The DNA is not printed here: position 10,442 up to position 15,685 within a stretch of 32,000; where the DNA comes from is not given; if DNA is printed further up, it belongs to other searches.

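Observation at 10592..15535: Giant Mrr-like nuclease / NACHT / HEAT-repeat protein: candidate single-gene NLR-type immune sensor in a methane-cycling archaeon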

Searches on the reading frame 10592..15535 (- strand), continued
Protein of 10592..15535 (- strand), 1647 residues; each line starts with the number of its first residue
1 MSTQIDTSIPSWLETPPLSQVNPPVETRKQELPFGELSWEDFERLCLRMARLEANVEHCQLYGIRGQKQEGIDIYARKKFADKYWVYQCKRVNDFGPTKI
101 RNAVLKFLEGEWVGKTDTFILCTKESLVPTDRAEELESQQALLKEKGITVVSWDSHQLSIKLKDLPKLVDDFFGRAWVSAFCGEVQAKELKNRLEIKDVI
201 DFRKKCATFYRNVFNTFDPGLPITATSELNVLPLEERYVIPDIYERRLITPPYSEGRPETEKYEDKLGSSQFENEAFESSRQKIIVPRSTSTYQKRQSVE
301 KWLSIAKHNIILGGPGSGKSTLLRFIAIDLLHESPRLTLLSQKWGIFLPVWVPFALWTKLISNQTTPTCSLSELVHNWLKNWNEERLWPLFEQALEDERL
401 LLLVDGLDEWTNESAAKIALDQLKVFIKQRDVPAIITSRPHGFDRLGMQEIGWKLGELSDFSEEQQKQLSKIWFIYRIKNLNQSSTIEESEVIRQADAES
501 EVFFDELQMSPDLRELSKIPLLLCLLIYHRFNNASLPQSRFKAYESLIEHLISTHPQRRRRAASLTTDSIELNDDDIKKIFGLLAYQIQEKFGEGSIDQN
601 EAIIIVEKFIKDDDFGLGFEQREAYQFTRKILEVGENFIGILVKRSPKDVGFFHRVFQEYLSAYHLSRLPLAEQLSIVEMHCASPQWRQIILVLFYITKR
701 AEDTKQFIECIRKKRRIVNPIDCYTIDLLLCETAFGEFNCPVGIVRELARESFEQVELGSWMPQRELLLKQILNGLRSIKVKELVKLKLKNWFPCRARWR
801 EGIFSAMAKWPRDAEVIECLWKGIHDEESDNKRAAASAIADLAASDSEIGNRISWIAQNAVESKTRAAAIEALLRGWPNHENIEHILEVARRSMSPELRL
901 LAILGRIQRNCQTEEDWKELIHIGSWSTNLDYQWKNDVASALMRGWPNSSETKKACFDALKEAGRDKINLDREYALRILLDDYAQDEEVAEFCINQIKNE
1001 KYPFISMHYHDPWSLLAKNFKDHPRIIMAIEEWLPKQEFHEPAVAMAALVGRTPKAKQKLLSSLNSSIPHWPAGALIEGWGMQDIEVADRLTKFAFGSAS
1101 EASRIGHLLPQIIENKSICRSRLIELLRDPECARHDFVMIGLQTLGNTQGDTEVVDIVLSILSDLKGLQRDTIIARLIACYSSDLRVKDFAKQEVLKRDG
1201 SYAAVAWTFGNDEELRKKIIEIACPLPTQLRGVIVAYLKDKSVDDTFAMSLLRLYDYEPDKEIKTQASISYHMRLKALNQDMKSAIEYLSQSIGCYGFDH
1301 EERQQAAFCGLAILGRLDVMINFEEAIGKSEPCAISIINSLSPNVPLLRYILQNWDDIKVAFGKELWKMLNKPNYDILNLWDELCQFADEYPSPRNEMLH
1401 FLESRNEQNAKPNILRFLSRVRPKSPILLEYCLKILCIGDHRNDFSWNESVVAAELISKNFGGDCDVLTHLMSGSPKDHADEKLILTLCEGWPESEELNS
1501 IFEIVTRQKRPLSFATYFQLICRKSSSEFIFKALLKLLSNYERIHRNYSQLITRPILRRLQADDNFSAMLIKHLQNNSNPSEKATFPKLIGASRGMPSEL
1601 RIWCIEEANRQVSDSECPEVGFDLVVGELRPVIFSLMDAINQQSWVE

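Call 11: list_cluster_members(proteins=[P0001, P0002, P0010, P0022, P0060, P0068])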
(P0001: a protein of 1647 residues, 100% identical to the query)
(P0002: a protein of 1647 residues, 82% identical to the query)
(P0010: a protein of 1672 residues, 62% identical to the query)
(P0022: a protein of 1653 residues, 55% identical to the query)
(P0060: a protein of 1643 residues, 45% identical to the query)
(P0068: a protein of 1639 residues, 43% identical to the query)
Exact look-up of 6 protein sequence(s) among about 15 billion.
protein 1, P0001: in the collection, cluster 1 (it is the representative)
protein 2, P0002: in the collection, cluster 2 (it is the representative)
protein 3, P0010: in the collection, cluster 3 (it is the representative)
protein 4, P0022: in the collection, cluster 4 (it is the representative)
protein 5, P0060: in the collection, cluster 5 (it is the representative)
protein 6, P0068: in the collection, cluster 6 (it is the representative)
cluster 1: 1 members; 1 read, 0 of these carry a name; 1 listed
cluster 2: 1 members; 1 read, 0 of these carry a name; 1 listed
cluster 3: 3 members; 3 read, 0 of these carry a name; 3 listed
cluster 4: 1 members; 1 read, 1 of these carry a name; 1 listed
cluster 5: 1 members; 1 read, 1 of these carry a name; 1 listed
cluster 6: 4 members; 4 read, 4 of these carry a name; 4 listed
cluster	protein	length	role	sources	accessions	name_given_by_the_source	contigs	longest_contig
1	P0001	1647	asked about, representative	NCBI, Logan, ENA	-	-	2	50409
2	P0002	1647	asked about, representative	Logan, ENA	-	-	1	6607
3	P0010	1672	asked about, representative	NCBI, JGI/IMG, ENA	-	-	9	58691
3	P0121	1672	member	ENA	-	-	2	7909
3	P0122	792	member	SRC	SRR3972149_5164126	-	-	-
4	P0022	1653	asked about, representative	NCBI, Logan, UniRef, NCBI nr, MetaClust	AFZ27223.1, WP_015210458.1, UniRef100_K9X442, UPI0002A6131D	putative NTPase (NACHT family) [Cylindrospermum stagnale PCC 7417] | Putative NTPase (NACHT family) n=1 Tax=Cylindrospermum stagnale PCC 7417 TaxID=56107 ... | NACHT domain-containing protein [Cylindrospermum stagnale]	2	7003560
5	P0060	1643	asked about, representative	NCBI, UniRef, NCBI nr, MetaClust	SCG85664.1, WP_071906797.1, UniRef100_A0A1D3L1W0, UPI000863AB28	NACHT domain-containing protein [Methanobacterium congolense] | Putative NTPase (NACHT family) n=1 Tax=Methanobacterium congolense TaxID=118062 ... | status=active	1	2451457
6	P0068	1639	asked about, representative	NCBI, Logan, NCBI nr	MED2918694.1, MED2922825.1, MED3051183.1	NACHT domain-containing protein [Bacillus thuringiensis]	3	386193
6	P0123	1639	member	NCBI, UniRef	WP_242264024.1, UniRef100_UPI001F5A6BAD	NACHT domain-containing protein [Bacillus cereus group sp. BfR-BA-01400] | NACHT domain-containing protein n=1 Tax=Bacillus cereus group sp. BfR-BA-01400 ...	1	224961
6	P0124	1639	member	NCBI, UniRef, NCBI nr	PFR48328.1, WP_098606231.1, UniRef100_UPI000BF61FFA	hypothetical protein COK34_28230 [Bacillus thuringiensis] | NACHT domain-containing protein n=1 Tax=Bacillus thuringiensis TaxID=1428 ... | NACHT domain-containing protein [Bacillus thuringiensis]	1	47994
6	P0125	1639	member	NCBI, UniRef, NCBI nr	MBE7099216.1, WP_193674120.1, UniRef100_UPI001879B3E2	NACHT domain-containing protein [Bacillus cereus] | NACHT domain-containing protein n=1 Tax=Bacillus cereus TaxID=1396 RepID=UPI001879B3E2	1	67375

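Call 12: search_solved_structures(query=window:10592-15535:-, max_evalue=1)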
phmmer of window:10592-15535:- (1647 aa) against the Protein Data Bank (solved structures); distinct sequences matched with E-value up to 1: 0.

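Call 14: find_encoding_contigs(protein=P0001, flank=10000, max_places=4)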
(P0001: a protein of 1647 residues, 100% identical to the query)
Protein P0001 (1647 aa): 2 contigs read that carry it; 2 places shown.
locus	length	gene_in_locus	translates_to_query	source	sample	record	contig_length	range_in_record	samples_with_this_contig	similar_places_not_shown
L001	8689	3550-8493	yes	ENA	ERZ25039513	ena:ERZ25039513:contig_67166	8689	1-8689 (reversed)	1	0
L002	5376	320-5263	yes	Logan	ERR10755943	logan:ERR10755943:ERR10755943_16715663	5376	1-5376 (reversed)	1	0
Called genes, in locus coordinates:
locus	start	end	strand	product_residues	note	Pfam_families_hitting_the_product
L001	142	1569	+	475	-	PF01637:ATPase_2, PF13173:AAA_14, PF03008:DUF234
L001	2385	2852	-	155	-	PF01398:JAB (weak), PF14464:Prok-JAB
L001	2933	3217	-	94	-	PF15970:HicB-like_2 (faint), PF15919:HicB_lk_antitox, PF21748:UPF0150 (faint)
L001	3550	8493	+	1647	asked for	PF05729:NACHT, PF24883:NPHP3_N (faint)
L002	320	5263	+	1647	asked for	PF05729:NACHT, PF24883:NPHP3_N (faint)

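Call 15: find_encoding_contigs(protein=P0007, flank=10000, max_places=2)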
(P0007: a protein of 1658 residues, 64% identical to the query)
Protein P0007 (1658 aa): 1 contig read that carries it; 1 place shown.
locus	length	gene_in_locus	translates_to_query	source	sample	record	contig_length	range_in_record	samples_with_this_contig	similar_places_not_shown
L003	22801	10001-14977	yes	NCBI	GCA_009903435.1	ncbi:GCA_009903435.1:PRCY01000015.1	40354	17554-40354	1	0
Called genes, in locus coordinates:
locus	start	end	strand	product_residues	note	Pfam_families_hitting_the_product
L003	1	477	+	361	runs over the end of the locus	PF01032:FecCD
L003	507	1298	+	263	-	PF00005:ABC_tran, PF13304:AAA_21 (weak)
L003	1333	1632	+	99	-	PF00398:RrnaAD, PF13649:Methyltransf_25 (weak)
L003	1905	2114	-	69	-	-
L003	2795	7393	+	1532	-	PF02514:CobN-Mg_chel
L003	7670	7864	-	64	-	-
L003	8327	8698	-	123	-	-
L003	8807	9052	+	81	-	PF19935:DUF6398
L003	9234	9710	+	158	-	PF04002:RadC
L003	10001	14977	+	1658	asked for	PF05729:NACHT, PF13646:HEAT_2 (faint)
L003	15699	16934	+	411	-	PF13510:Fer2_4, PF04055:Radical_SAM, PF13353:Fer4_12 (weak)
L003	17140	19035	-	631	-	PF05833:NFACT_N, PF05670:NFACT-R_1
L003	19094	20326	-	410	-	PF16450:Prot_ATP_ID_OB_C, PF17758:Prot_ATP_ID_OB_N (weak), PF00004:AAA, PF07724:AAA_2 (weak), PF07728:AAA_5 (weak), PF17862:AAA_lid_3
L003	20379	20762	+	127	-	PF12844:HTH_19 (weak), PF13560:HTH_31, PF01381:HTH_3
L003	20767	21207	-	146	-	-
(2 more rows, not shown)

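Call 16: find_encoding_contigs(protein=P0010, flank=10000, max_places=3)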
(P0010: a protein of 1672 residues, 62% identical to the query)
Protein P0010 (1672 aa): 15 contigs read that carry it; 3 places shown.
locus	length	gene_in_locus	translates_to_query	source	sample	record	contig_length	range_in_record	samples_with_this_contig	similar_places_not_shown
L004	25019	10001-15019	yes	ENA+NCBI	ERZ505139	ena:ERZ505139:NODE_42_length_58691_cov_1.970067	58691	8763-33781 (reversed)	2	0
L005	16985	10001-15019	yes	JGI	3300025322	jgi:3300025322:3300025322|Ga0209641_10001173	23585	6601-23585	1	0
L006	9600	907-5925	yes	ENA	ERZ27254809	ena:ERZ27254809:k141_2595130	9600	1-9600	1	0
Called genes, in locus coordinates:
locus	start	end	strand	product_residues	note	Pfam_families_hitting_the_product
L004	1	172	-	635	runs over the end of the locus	PF00662:Proton_antipo_N, PF00361:Proton_antipo_M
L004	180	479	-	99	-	PF00420:Oxidored_q2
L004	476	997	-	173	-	PF00499:Oxidored_q3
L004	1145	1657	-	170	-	PF12797:Fer4_2 (faint), PF13187:Fer4_9, PF00037:Fer4 (weak), PF13183:Fer4_8 (weak), PF14697:Fer4_21 (weak), PF12838:Fer4_7, PF00037:Fer4, PF13484:Fer4_16 (weak), +6 more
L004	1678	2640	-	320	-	PF00146:NADHdh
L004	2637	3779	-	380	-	PF00346:Complex1_49kDa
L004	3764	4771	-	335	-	PF01058:Oxidored_q6, PF00329:Complex1_30kDa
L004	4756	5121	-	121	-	PF00507:Oxidored_q4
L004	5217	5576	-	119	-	-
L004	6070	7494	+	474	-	PF09861:Lar_N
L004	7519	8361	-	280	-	PF23914:TPR_CcmH_CycH (faint), PF13428:TPR_14 (faint), PF21033:RMD1-3, PF07719:TPR_2 (faint), PF13431:TPR_17 (faint), PF14559:TPR_19 (weak)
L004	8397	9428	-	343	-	PF05343:Peptidase_M42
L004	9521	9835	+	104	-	PF18765:Polbeta, PF01909:NTP_transf_2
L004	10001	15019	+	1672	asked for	PF24883:NPHP3_N (weak), PF05729:NACHT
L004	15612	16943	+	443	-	PF05496:RuvB_N, PF00158:Sigma54_activat (faint), PF14532:Sigma54_activ_2 (weak), PF00004:AAA, PF07728:AAA_5 (weak), PF13173:AAA_14 (weak), PF16193:AAA_assoc_2, PF12002:MgsA_C, +2 more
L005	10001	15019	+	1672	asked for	PF24883:NPHP3_N (weak), PF05729:NACHT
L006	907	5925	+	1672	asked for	PF24883:NPHP3_N (weak), PF05729:NACHT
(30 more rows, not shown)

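Call 17: find_encoding_contigs(protein=P0019, flank=10000, max_places=2)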
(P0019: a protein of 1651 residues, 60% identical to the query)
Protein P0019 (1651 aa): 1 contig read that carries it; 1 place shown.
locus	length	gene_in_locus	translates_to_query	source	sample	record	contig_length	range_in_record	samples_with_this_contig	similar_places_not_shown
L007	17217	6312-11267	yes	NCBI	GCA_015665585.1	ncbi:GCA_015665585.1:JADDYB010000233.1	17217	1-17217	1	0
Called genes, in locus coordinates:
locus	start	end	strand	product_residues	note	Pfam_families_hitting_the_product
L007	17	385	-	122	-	PF01934:HepT-like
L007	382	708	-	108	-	PF01909:NTP_transf_2, PF18765:Polbeta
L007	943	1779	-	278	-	-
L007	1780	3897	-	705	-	-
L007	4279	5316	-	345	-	-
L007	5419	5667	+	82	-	PF01850:PIN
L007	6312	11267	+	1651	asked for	PF24883:NPHP3_N (faint), PF05729:NACHT, PF13646:HEAT_2 (faint)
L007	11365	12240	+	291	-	PF02899:Phage_int_SAM_1, PF13495:Phage_int_SAM_4, PF00589:Phage_integrase, PF22823:MrpR_C_cat (weak)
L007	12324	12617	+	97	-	-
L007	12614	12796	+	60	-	-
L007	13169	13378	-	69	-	-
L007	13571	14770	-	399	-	-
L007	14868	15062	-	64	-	-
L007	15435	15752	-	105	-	-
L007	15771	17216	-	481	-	?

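Call 48: search_protein_families(library=pfam, alignment_id=A3, max_evalue=0.001)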
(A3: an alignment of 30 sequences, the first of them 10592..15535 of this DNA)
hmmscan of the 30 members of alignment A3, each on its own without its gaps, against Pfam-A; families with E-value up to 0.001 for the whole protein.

A. member 1, window:10592-15535:- (1647 aa): 2 families
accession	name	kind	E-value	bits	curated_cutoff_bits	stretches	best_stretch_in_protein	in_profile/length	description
PF05729.18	NACHT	-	4e-08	33.7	26.7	1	310-474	4-164/167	NACHT domain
PF24883.2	NPHP3_N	-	3.4e-06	27.8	24.8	0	295-333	8-49/164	Nephrocystin 3, N-terminal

B. families by the number of members that match (of 30 scanned): 9 families
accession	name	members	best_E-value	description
PF05729.18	NACHT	30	5.2e-11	NACHT domain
PF24883.2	NPHP3_N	26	2.3e-09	Nephrocystin 3, N-terminal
PF04471.18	Mrr_cat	14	3.2e-08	Restriction endonuclease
PF13646.12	HEAT_2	13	8.5e-09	HEAT repeats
PF20720.3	nSTAND3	11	1.5e-05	Novel STAND NTPase 3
PF13191.12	AAA_16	10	7.7e-09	AAA ATPase domain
PF13401.12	AAA_22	4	0.00026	AAA domain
PF24389.1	ORC-CDC6-like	1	4.8e-05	ORC-CDC6-like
PF13481.12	AAA_25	1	0.00028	AAA domain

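Call 49: search_solved_structures(query=A3, max_evalue=0.1)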
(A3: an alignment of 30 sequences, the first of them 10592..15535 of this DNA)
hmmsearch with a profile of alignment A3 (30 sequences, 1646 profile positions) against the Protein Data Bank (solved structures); distinct sequences matched with E-value up to 0.1: 13.
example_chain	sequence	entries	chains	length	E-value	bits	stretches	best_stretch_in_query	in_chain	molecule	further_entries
9sah_A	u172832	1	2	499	3.2e-05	24.7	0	812-867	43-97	E4-NB2 synthetic fusion protein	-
4zv6_A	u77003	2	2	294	0.00011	23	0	813-870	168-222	AlphaRep-7 | alpha-Rep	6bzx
4xl5_C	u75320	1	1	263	0.00078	20.1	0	812-883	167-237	bGFP-A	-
6gwc_C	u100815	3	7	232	0.00087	20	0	813-860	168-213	iE5 ALPHAREP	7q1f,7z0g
8aw4_A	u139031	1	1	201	0.0011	19.6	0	813-872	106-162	ALPHAREP bB-E3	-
6fsq_A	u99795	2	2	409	0.0023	18.6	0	813-841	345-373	alphaRep A3_bGFPD | A3_bGFPD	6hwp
5dcq_A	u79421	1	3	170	0.0045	17.6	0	813-860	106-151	artificial repeat proteins (alphaREP3)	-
3ltm_A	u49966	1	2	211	0.015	15.8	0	805-868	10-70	Alpha-Rep4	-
6ft5_A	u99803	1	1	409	0.022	15.3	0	814-851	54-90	alphaRep A3_A3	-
3ltj_A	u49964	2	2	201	0.022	15.3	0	810-868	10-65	AlphaRep-4 | bA3-2: binder of A3 protein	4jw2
4jw3_C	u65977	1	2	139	0.03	14.8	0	812-860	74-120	Alpha-helical artificial proteins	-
9rhz_A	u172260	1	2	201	0.053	14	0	814-857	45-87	ALPHAREP bE5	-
6gx7_E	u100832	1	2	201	0.065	13.7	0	814-867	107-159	iiiA5 ALPHAREP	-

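Call 88: find_encoding_contigs(protein=P0002, flank=10000, max_places=2)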
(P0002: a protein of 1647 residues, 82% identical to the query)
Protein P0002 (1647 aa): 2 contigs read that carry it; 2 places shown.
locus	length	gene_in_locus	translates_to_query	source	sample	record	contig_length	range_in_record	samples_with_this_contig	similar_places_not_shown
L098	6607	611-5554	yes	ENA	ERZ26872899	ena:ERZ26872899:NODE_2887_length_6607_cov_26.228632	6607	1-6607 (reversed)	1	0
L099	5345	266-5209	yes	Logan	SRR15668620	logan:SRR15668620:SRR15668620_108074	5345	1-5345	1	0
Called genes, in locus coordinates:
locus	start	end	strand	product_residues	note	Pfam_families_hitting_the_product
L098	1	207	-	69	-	?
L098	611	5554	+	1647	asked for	PF05729:NACHT, PF24883:NPHP3_N (faint)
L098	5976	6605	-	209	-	?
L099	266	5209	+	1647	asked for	PF05729:NACHT, PF24883:NPHP3_N (faint)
